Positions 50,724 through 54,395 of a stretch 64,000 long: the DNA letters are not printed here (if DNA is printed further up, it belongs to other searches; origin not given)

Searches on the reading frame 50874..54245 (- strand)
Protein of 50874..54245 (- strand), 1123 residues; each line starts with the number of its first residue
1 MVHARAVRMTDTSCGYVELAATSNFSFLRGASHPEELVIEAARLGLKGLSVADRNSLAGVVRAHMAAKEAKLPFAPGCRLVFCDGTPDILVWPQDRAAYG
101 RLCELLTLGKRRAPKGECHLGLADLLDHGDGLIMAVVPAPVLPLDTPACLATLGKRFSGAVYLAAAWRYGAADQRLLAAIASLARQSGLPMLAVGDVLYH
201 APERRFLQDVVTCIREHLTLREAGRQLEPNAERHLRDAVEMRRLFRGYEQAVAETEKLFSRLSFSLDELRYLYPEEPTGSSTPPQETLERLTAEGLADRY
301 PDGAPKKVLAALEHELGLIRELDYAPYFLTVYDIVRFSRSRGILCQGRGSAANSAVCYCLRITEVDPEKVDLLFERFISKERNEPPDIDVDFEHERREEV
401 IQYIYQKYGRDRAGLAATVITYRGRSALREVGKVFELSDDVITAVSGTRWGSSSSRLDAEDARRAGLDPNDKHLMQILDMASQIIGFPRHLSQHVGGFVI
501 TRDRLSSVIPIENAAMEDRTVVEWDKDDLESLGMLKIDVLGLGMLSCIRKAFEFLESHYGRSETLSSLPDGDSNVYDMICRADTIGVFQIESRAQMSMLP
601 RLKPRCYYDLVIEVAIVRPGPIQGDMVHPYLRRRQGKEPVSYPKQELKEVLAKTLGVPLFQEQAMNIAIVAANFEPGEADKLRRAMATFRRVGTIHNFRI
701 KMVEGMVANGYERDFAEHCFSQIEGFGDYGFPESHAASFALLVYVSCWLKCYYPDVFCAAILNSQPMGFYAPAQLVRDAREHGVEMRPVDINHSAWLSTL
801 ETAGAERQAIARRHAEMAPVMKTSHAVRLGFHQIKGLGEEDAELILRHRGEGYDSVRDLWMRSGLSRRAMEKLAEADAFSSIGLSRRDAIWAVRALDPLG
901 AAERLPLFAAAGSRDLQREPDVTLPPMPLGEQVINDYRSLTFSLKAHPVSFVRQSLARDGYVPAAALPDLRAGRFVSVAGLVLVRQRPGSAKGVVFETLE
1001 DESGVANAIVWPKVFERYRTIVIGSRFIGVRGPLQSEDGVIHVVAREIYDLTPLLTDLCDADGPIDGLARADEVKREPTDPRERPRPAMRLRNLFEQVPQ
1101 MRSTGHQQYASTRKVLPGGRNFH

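Call 65: search_protein_families(library=pfam, proteins=[window:50874-54245:-], max_evalue=0.00001)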
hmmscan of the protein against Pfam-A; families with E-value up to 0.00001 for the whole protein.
window:50874-54245:- (1123 aa): 5 families
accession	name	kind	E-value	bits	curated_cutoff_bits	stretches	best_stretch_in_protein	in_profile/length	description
PF07733.18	DNA_pol3_alpha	-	7e-90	301.6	23.9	1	287-541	2-260/260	Bacterial DNA polymerase III alpha NTPase domain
PF17657.6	DNA_pol3_finger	-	3.1e-58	196.2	22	1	544-710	1-166/166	Bacterial DNA polymerase III alpha subunit finger domain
PF14579.12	HHH_6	-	4.6e-20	72.1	25.6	1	783-888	1-89/90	Helix-hairpin-helix motif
PF01336.31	tRNA_anti-codon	-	6.2e-07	29.7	27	1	976-1051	1-75/75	OB-fold nucleic acid binding domain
PF02811.25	PHP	-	6.5e-07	30.3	26.4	1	23-135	6-121/164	PHP domain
